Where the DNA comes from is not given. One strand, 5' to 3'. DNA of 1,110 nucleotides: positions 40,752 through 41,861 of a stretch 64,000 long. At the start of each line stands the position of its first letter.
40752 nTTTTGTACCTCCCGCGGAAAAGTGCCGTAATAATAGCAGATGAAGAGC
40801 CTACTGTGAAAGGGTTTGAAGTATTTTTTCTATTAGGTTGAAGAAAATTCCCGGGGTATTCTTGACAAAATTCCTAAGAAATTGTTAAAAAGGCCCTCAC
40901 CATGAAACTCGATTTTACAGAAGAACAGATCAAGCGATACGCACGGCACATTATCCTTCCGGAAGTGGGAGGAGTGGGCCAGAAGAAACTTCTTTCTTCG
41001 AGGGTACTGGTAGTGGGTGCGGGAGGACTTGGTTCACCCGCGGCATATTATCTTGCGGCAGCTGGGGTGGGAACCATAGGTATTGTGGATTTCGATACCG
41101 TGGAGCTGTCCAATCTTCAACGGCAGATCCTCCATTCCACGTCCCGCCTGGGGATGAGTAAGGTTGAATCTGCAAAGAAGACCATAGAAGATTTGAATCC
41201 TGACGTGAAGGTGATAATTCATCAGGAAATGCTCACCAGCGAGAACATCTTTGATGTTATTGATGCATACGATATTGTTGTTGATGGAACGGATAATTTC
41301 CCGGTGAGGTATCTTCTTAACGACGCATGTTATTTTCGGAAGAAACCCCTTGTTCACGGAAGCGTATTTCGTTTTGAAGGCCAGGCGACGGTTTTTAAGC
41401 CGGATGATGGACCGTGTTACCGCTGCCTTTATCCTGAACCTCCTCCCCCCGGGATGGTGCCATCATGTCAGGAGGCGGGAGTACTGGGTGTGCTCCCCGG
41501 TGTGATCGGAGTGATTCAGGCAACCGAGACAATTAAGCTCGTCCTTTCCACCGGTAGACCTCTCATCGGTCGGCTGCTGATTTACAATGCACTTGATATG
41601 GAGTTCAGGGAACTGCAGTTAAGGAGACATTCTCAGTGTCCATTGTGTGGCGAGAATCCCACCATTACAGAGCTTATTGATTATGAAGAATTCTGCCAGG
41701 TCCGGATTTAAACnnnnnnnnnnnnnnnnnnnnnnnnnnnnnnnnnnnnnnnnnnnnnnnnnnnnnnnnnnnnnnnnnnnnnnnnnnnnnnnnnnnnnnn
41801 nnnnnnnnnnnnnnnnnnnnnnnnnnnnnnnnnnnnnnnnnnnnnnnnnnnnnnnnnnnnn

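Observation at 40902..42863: Compact MoeB/ThiF - DsrE - DsrF - DsrH - TusA sulfur-trafficking operon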

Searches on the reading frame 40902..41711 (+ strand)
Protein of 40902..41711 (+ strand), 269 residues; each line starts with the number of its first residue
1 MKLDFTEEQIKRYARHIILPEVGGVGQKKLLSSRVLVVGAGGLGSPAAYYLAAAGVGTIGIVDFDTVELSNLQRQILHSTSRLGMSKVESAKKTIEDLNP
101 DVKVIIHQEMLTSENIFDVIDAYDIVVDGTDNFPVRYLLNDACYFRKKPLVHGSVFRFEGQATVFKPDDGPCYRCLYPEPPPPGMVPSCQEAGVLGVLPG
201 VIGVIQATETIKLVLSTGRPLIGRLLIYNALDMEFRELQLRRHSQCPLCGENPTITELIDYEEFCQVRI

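Call 3: search_protein_families(library=pfam, proteins=[window:40902-41711:+], max_evalue=0.01)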
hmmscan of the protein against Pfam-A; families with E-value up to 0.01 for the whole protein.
window:40902-41711:+ (269 aa): 2 families
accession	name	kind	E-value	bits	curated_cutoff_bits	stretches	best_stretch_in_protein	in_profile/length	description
PF00899.27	ThiF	-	2.6e-87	292.4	28.1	1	13-247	1-237/238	ThiF family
PF01488.26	Shikimate_DH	-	0.0082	16.7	24.3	0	29-76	9-56/138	Shikimate / quinate 5-dehydrogenase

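Call 4: search_protein_families(library=ncbifam, proteins=[window:40902-41711:+], max_evalue=0.01)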
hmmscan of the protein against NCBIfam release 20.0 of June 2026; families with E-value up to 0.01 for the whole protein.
window:40902-41711:+ (269 aa): 29 families (the best 25 are shown)
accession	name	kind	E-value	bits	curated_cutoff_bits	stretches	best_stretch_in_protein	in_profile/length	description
NF006444.0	PRK08762.1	equivalog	2.5e-130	434.6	449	1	5-267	120-385/387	molybdopterin-synthase adenylyltransferase MoeB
NF005646.0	PRK07411.1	equivalog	3.4e-120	401.8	633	1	3-267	9-267/390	molybdopterin-synthase adenylyltransferase MoeB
NF005902.0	PRK07878.1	equivalog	2.9e-113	378.7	647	1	4-267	14-275/392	adenylyltransferase/sulfurtransferase MoeZ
NF047750.1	SAMPActivE1UbaA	equivalog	7.1e-112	373.1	450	1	1-268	1-268/270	SAMP-activating enzyme E1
NF004281.0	PRK05690.1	subfamily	2.9e-98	328.1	266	1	4-250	4-249/250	molybdopterin-synthase adenylyltransferase MoeB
TIGR02356.1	adenyl_thiF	equivalog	5.6e-78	261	275.25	1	12-213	1-202/203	thiazole biosynthesis adenylyltransferase ThiF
TIGR02355.1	moeB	equivalog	3e-77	259.3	376.55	1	11-249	3-240/240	molybdopterin-synthase adenylyltransferase MoeB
NF004111.0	PRK05600.1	equivalog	3.1e-68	230.6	437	1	7-240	16-252/371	ThiF family adenylyltransferase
NF006204.0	PRK08328.1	equivalog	5.6e-54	183.2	339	1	6-231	3-222/231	hypothetical protein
NF009123.0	PRK12475.1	subfamily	1.1e-44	153.1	510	1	11-258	3-252/338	MoeB/ThiF family adenylyltransferase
NF006395.0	PRK08644.1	equivalog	4.2e-31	108.3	159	1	27-154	25-153/215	sulfur carrier protein ThiS adenylyltransferase ThiF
NF006077.0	PRK08223.1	equivalog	3.8e-23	81.9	266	1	26-168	22-166/296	hypothetical protein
TIGR02354.1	thiF_fam2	equivalog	2.5e-22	79.8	152.2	1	28-144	17-132/200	thiamine biosynthesis protein ThiF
NF011696.0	PRK15116.1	equivalog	8.7e-19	68.2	304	1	30-152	28-151/268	tRNA cyclic N6-threonylcarbamoyladenosine(37) synthase TcdA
TIGR01408.1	Ube1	subfamily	1.1e-15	56.4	750.05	1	22-175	409-571/1008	ubiquitin-activating enzyme E1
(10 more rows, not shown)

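Call 10: list_cluster_members(proteins=[window:40902-41708:+, window:41714-42022:+, window:42034-42342:+, window:42022-42342:+, window:42326-42604:+, window:42287-42604:+, window:42618-42860:+, window:42594-42860:+, window:39391-40749:-, window:42934-43884:+])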
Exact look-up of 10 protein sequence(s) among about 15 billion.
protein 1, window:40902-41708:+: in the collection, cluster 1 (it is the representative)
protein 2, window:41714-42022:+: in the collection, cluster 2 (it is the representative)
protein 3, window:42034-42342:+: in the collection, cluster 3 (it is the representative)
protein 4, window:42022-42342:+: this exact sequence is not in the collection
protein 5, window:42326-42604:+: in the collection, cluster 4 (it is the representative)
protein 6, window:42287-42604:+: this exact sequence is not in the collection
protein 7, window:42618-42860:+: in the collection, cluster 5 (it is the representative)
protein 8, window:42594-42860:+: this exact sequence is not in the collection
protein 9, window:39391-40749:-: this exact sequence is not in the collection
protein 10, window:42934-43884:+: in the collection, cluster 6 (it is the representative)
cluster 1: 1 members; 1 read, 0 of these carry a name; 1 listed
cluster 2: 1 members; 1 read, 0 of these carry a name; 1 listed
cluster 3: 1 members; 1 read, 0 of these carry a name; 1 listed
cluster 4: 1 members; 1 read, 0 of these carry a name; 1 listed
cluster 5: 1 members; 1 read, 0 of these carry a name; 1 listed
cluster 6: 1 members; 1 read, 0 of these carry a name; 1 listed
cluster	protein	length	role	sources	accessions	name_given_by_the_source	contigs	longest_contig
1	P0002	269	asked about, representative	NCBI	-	-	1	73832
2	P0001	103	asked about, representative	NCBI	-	-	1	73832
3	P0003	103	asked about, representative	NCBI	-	-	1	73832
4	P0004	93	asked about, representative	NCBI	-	-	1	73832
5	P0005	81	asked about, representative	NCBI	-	-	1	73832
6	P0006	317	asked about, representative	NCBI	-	-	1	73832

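Call 13: search_solved_structures(query=P0003, max_evalue=10, show_alignments=2)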
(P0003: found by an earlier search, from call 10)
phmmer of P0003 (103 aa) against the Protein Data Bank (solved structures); distinct sequences matched with E-value up to 10: 0.

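Call 14: search_solved_structures(query=P0004, max_evalue=10, show_alignments=2)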
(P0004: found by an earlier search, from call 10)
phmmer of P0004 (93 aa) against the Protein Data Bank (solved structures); distinct sequences matched with E-value up to 10: 1.
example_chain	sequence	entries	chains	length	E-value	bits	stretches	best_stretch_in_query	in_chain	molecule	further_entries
3egl_A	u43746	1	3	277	0.77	13.1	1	24-72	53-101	DegV family protein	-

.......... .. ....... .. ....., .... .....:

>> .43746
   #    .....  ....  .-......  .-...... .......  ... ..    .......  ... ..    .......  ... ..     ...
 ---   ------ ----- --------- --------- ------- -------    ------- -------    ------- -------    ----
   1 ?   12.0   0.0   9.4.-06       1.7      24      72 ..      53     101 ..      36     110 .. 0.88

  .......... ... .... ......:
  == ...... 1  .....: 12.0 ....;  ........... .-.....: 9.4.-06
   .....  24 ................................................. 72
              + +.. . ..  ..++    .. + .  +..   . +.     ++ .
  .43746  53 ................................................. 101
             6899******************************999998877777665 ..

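Call 15: find_related_loci(query=P0002, collection=genome_contigs, flank=6000)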
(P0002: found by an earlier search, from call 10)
Query P0002 (269 aa) in genome_contigs; peptide patterns used: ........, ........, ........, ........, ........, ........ (x = any residue, [..] = any of these).
532 stretches matched a pattern; 483 encode a relative of the query (tblastn E <= 1e-3); the best 80 are kept; 80 distinct loci.
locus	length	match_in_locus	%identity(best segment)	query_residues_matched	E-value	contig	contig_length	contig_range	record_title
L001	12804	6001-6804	74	1-268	9e-133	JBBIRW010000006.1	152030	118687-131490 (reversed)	MAG: Deltaproteobacteria bacterium isolate SLF170214_bin_359 NODE_57_length_152030_cov_8.88242, whole genome shotgun seq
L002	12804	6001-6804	74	1-268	8e-132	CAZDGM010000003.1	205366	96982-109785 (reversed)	MAG TPA_asm: uncultured Thermodesulfobacteriota bacterium isolate binchicken_co30_4 genome assembly, contig: NODE_69_len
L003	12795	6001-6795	70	3-267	6e-131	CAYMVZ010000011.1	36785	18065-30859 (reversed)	MAG TPA_asm: uncultured Nitrospinota bacterium isolate binchicken_co201_466 genome assembly, contig: NODE_965_length_367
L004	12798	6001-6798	73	4-269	2e-129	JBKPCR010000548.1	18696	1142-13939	MAG: bacterium isolate GB_EKS_MAG_00046 GB_EKS_000001779118, whole genome shotgun sequence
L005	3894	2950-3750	72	3-269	7e-132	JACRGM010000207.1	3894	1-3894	MAG: Nitrospinota bacterium isolate NC_groundwater_1751_Pr3_B-0.1um_39_18 SR-2_scaffold_141_2755294, whole genome shotgu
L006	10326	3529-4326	72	2-267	1e-128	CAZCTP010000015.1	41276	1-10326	MAG TPA_asm: uncultured Thermodesulfobacteriota bacterium isolate binchicken_co172_233 genome assembly, contig: NODE_582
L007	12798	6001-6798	72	3-268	5e-128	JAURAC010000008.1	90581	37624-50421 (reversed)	MAG: Candidatus Subterrananammoxibius californiae isolate Bin_309 NODE_8_length_90581_cov_22.308519, whole genome shotgu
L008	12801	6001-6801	69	2-268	4e-127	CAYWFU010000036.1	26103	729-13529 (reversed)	MAG TPA_asm: uncultured bacterium isolate binchicken_co232_183 genome assembly, contig: NODE_3386_length_26103_cov_8.021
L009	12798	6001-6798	72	4-269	7e-127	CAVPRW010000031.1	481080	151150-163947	MAG: uncultured Nitrospinota bacterium isolate MFD10007.bin.2.94 genome assembly, contig: contig_4660, whole genome shot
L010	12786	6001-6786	68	5-267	6e-127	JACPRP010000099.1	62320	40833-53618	MAG: Chloroflexi bacterium isolate NC_groundwater_682_Ag_B-0.1um_59_33 B2_S2_coassemblyk141_3263591, whole genome shotgu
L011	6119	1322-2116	72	3-267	2e-126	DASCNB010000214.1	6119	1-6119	MAG TPA_asm: Nitrospinota bacterium isolate Fu_MAG_119 c_000001369991, whole genome shotgun sequence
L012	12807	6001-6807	67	1-269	6e-126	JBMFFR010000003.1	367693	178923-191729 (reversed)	MAG: Candidatus Brocadiia bacterium JP1 bin.217_3, whole genome shotgun sequence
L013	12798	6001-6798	67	2-267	4e-125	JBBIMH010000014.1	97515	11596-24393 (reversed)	MAG: Nitrospirota bacterium isolate CYF170214_bin_228 NODE_271_length_97515_cov_12.164242, whole genome shotgun sequence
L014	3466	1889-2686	71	3-268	1e-128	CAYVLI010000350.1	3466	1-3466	MAG TPA_asm: uncultured Nitrospinota bacterium isolate binchicken_co172_105 genome assembly, contig: NODE_29796_length_3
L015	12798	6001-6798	67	3-268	3e-125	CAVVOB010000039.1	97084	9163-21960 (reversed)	MAG: Nitrospirota bacterium isolate MFD05942.bin.2.44 genome assembly, contig: contig_96747, whole genome shotgun sequen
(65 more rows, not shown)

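Call 17: search_protein_representatives(protein=P0003)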
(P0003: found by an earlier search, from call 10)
Query: 103 residues. Proteins with E-value up to 0.001 (for the whole library): 15; up to 1e-10: 2; up to 1e-30: 1. The best 15 are listed.
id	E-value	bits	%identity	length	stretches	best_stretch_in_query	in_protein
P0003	2.3e-61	220.1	100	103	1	1-103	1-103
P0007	3.2e-17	78.4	46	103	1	1-103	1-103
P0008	2.8e-06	43.4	25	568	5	31-73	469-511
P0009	3.7e-06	43.0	40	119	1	3-86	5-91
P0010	1.1e-05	41.4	40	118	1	2-84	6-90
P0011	4.0e-05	39.6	36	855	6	18-56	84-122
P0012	5.8e-05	39.1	43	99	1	2-77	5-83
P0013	8.5e-05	38.6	36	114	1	3-86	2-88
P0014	9.7e-05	38.4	48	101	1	3-100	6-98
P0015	1.1e-04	38.2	43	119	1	3-70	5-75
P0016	1.2e-04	38.1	48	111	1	7-69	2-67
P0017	5.2e-04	36.1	39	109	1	3-80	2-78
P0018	5.5e-04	36.0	34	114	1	3-93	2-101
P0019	6.9e-04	35.7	42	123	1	3-80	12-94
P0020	9.1e-04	35.3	38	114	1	3-75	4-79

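Call 44: find_encoding_contigs(protein=P0007, flank=8000, max_places=3)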
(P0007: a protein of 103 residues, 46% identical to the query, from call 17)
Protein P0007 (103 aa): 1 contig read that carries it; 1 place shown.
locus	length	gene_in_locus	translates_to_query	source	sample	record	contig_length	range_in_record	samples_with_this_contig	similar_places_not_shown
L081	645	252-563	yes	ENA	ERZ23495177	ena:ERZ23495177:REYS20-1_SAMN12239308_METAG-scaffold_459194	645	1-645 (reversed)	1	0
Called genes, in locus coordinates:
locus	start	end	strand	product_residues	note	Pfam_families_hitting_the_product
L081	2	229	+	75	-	?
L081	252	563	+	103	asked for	-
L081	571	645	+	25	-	?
